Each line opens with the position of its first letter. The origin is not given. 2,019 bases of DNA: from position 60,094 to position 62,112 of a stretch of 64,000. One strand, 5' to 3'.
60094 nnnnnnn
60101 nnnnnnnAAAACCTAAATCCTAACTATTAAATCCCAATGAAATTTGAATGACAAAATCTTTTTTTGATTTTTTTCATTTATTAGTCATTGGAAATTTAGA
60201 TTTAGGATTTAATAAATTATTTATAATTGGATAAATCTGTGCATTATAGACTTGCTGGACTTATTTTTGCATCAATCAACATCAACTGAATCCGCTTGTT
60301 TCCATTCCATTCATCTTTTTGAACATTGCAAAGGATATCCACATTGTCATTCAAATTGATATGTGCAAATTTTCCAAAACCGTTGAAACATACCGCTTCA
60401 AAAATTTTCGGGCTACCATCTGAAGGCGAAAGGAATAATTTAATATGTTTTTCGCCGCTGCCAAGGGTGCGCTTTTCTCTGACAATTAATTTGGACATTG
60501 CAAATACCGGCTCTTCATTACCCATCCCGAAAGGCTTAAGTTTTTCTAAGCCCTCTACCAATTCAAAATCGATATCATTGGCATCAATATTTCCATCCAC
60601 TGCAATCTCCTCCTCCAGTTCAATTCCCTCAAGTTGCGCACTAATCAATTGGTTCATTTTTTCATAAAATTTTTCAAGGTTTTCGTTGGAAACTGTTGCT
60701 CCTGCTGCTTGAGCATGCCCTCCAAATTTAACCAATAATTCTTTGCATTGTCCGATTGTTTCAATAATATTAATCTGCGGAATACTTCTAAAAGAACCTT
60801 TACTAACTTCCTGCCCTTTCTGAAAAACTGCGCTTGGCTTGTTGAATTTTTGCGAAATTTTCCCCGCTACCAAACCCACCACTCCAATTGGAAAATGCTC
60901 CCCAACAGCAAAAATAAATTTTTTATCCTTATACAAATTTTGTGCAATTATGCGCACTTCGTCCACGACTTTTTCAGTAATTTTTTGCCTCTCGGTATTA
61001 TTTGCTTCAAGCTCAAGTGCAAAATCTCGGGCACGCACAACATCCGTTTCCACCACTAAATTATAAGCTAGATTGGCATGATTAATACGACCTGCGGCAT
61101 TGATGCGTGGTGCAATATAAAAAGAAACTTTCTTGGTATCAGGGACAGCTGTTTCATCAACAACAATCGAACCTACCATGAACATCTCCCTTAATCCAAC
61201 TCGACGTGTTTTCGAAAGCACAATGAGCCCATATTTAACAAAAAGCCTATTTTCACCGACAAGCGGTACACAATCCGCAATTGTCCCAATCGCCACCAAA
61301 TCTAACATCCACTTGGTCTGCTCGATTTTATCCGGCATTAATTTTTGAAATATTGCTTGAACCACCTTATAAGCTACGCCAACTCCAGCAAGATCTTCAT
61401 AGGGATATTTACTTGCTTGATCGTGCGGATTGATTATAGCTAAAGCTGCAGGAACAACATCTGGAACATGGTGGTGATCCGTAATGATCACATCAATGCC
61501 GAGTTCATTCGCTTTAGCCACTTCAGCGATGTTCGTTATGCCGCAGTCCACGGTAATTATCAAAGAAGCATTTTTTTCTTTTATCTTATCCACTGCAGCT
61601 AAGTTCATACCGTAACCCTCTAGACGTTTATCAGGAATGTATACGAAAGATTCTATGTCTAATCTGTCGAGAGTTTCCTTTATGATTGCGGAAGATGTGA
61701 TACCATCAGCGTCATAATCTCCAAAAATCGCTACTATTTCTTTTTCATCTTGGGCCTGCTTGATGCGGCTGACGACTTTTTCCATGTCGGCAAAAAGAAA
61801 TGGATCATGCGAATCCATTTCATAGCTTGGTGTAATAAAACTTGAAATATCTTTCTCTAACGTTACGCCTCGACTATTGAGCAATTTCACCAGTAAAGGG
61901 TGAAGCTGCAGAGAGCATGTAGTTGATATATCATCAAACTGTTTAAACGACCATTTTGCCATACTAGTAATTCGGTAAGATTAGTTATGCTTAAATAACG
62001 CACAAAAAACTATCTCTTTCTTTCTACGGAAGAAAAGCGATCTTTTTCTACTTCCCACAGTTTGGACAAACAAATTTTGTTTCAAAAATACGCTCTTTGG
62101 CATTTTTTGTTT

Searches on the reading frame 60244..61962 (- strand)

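Call 50: search_protein_families(library=pfam, proteins=[window:60244-61962:-], max_evalue=0.00001)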
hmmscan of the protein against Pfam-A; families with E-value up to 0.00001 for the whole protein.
window:60244-61962:- (572 aa): 3 families
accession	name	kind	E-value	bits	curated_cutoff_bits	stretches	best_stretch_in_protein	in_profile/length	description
PF17768.7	RecJ_OB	-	4.9e-28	97.8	27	1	455-564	1-107/107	RecJ OB domain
PF01368.27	DHH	-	3.5e-26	92.4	28.1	1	77-227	2-125/125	DHH family, N-terminal domain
PF02272.25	DHHA1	-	4.8e-12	46.7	25.9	1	347-441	2-101/102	DHHA1 domain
